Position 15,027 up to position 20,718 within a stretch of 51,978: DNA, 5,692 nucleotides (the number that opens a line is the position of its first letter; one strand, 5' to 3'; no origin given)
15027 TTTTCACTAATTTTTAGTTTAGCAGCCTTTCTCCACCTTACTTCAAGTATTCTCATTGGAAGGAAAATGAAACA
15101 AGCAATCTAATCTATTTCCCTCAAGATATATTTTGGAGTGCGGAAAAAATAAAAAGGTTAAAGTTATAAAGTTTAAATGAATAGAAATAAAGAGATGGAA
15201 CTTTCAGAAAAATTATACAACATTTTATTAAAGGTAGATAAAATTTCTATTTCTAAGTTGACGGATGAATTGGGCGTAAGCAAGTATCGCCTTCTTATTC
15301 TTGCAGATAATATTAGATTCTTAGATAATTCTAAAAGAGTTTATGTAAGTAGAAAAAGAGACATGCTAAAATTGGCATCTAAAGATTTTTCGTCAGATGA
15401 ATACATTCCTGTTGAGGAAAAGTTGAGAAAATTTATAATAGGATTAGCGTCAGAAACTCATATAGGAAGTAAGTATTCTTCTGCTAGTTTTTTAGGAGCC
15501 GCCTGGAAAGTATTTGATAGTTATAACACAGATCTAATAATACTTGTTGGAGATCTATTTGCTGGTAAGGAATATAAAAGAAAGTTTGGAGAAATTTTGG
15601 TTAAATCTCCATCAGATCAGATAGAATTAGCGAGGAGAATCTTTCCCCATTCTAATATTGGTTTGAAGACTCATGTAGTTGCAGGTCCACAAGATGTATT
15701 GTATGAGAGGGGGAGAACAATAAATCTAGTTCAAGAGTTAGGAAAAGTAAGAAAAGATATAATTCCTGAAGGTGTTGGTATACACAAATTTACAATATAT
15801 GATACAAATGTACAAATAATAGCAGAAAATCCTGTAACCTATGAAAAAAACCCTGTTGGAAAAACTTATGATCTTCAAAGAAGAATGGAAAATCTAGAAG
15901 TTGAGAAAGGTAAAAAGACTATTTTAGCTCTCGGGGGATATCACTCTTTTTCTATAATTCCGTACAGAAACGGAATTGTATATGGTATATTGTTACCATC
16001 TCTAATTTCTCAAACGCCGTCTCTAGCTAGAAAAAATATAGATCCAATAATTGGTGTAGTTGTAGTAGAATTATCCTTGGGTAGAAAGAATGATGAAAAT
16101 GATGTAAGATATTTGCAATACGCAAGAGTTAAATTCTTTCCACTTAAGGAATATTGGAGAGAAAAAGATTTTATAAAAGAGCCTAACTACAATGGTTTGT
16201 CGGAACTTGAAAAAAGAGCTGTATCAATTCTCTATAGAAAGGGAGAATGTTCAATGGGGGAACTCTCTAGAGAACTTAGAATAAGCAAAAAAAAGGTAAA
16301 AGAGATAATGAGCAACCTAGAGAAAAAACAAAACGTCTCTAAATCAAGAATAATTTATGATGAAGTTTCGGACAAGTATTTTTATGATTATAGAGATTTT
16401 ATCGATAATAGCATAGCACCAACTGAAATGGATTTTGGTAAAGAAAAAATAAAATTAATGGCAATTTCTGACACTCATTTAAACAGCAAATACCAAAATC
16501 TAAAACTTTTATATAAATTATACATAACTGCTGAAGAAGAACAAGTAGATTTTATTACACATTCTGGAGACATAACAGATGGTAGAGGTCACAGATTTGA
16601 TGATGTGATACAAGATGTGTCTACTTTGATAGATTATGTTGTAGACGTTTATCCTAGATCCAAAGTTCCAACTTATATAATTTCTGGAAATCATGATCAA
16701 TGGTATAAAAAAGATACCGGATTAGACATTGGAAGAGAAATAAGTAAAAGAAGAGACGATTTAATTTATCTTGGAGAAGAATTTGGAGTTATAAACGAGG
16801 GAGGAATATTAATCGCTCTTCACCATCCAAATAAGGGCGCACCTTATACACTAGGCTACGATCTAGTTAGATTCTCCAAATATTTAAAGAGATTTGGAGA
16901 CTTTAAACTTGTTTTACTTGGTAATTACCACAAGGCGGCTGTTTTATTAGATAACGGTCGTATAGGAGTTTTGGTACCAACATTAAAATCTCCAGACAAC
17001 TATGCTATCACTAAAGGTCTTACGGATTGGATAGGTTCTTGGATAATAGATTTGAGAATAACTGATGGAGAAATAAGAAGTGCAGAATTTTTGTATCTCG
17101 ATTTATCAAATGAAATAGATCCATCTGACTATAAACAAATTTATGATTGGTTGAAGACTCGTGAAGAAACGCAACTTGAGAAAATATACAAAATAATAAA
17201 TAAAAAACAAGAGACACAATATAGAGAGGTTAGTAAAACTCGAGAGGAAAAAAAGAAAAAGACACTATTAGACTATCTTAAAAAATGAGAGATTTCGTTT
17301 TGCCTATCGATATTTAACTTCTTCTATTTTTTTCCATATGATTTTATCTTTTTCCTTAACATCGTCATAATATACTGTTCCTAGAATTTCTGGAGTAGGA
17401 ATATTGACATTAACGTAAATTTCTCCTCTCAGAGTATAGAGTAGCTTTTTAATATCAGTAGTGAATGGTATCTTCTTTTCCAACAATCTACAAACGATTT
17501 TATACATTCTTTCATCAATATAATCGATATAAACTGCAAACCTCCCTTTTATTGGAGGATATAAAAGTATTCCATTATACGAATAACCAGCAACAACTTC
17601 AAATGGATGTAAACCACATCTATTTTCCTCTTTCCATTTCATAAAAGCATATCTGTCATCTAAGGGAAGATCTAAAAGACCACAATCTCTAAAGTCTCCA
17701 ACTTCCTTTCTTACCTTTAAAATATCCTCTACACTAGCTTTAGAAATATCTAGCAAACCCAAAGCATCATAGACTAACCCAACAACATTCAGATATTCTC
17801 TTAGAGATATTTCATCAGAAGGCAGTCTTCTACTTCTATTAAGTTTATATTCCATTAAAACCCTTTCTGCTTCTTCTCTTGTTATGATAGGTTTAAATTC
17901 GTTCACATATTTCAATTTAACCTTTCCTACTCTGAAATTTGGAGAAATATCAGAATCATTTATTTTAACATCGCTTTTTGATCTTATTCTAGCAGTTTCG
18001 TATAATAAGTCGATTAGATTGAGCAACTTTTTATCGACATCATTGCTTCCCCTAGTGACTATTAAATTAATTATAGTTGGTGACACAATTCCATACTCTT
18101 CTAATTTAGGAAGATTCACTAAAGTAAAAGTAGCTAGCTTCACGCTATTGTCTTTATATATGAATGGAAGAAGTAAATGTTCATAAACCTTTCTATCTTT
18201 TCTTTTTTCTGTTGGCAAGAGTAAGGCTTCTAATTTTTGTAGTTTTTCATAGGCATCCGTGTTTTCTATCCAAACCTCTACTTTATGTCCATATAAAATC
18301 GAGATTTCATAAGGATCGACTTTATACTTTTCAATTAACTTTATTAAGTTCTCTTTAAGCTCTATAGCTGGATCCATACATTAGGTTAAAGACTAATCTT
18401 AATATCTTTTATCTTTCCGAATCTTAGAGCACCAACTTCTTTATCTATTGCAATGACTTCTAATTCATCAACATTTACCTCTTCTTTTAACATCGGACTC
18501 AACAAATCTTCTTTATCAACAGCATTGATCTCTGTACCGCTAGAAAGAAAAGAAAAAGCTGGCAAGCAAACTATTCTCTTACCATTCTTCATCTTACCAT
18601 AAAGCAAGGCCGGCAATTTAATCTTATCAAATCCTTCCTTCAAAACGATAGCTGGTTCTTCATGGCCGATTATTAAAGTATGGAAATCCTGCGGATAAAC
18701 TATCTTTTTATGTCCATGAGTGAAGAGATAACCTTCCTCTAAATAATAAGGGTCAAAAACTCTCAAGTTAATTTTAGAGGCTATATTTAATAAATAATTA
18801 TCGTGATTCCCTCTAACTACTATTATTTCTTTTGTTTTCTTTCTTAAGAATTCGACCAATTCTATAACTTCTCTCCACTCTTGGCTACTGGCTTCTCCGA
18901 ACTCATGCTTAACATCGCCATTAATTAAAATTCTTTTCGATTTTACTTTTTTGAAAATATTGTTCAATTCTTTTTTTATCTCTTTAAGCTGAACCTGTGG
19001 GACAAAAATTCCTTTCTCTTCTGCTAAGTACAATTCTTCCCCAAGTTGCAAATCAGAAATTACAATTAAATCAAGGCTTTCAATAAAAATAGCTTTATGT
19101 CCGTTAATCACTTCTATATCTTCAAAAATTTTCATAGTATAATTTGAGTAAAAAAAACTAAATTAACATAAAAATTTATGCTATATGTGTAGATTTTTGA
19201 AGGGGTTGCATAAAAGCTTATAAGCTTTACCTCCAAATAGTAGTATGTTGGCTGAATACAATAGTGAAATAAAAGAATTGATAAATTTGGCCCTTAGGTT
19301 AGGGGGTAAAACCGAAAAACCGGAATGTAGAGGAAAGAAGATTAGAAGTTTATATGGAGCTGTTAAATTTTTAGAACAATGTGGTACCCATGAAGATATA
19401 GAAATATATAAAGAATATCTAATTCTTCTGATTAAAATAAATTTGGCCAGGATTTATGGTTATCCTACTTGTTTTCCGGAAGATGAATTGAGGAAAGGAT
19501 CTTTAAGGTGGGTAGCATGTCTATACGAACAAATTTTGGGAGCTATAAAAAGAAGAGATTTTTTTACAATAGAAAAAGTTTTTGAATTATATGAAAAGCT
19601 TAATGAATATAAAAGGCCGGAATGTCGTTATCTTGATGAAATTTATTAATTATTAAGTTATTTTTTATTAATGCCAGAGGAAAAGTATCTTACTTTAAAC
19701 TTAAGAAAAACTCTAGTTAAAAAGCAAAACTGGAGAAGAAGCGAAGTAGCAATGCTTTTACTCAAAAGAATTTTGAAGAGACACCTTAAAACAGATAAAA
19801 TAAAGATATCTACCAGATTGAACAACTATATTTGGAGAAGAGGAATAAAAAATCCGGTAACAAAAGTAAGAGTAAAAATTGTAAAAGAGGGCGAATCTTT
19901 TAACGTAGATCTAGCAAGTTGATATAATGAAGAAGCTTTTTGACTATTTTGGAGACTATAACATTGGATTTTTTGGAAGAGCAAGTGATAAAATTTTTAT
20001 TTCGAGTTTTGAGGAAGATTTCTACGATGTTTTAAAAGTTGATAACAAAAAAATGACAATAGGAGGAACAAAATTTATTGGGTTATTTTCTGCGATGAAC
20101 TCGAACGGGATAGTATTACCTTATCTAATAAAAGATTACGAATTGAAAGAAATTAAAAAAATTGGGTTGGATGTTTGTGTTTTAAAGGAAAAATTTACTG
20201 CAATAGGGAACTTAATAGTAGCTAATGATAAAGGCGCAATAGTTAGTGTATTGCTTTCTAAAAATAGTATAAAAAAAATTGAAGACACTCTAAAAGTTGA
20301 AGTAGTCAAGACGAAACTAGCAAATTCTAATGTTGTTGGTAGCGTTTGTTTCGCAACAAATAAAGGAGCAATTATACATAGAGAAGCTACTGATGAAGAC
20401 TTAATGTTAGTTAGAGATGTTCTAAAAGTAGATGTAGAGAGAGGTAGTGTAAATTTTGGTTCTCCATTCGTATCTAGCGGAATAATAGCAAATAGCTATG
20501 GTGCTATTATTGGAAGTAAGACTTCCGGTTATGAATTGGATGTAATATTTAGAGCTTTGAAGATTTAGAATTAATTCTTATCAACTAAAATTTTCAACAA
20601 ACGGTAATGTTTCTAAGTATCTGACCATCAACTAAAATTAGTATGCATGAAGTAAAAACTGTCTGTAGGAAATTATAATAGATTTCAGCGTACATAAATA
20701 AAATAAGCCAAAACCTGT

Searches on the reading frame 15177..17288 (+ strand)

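Call 12: search_protein_families(library=pfam, proteins=[window:15177-17288:+], max_evalue=0.001)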
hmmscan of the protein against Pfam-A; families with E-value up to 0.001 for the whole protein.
window:15177-17288:+ (703 aa): 4 families
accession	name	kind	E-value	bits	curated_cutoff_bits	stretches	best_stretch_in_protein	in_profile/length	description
PF00149.33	Metallophos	-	7.9e-14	53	21.5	1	426-585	2-189/191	Calcineurin-like phosphoesterase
PF12850.12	Metallophos_2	-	5.4e-08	33.4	27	1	426-589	2-121/154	Calcineurin-like phosphoesterase superfamily domain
PF13412.12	HTH_24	-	3.4e-05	23.8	21.9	1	342-384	2-44/48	Winged helix-turn-helix DNA-binding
PF01978.25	TrmB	-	0.00024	21.3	25.6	1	340-391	5-56/68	Sugar-specific transcriptional regulator TrmB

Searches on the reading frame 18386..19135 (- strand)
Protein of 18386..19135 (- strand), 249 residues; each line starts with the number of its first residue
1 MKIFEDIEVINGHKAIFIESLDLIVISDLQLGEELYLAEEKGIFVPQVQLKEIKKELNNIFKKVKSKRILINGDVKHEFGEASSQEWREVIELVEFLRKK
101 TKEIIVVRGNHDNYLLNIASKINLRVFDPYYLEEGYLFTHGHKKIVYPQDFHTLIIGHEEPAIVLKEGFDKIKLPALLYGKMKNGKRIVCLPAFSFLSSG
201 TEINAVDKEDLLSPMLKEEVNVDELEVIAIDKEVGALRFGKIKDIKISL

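Call 91: search_protein_families(library=ncbifam, proteins=[window:18386-19135:-], max_evalue=0.00001)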
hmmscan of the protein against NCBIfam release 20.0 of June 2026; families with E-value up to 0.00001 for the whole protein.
window:18386-19135:- (249 aa): 2 families
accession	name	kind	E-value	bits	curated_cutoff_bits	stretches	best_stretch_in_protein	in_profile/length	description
TIGR00024.1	SbcD_rel_arch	hypoth_equivalog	2.9e-44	151.4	115.2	1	15-246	11-222/224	putative phosphoesterase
TIGR04123.1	P_estr_lig_assc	hypoth_equivalog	2.2e-22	79.5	150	1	10-208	10-194/207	ligase-associated DNA damage response endonuclease PdeM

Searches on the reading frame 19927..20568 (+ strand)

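Call 91: search_protein_families(library=ncbifam, proteins=[window:19927-20568:+], max_evalue=0.00001)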
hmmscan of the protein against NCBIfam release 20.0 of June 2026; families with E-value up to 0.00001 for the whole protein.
window:19927-20568:+ (213 aa): 13 families
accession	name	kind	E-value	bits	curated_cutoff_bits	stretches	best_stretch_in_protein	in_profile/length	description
NF003133.0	PRK04046.2-5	equivalog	1.6e-52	178.3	324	1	3-211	3-217/223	translation initiation factor IF-6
TIGR00323.1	eIF-6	equivalog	5e-51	173.1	137.75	1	13-212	10-214/215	translation initiation factor IF-6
NF003135.0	PRK04046.3-3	equivalog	1.9e-50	171.3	320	1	6-212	9-223/226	translation initiation factor IF-6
NF003132.0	PRK04046.2-4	equivalog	3.8e-48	164.1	278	1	1-208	1-213/219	translation initiation factor IF-6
NF003126.0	PRK04046.1-1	equivalog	1.4e-47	162.1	283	1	8-211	9-221/223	translation initiation factor IF-6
NF003129.0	PRK04046.1-5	equivalog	3.2e-46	157.8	385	1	11-211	12-224/228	translation initiation factor IF-6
NF003134.0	PRK04046.3-2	equivalog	1e-45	156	360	1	8-213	8-220/222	translation initiation factor IF-6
NF003136.0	PRK04046.3-5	equivalog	1.1e-44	152.8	397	1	6-208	7-219/227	translation initiation factor IF-6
NF003131.0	PRK04046.2-2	equivalog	1.5e-44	152.2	357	1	29-207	35-211/216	translation initiation factor IF-6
NF003127.0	PRK04046.1-3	equivalog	1.3e-42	146.2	333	1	30-211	36-223/227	translation initiation factor IF-6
NF003128.0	PRK04046.1-4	equivalog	2e-42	145.2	337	1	7-211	6-217/221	translation initiation factor IF-6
NF003130.0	PRK04046.2-1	equivalog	8.4e-41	139.9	307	1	32-212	38-216/219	translation initiation factor IF-6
NF003137.0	PRK04046.3-7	equivalog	6.3e-37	127.3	434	1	29-213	33-216/218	translation initiation factor IF-6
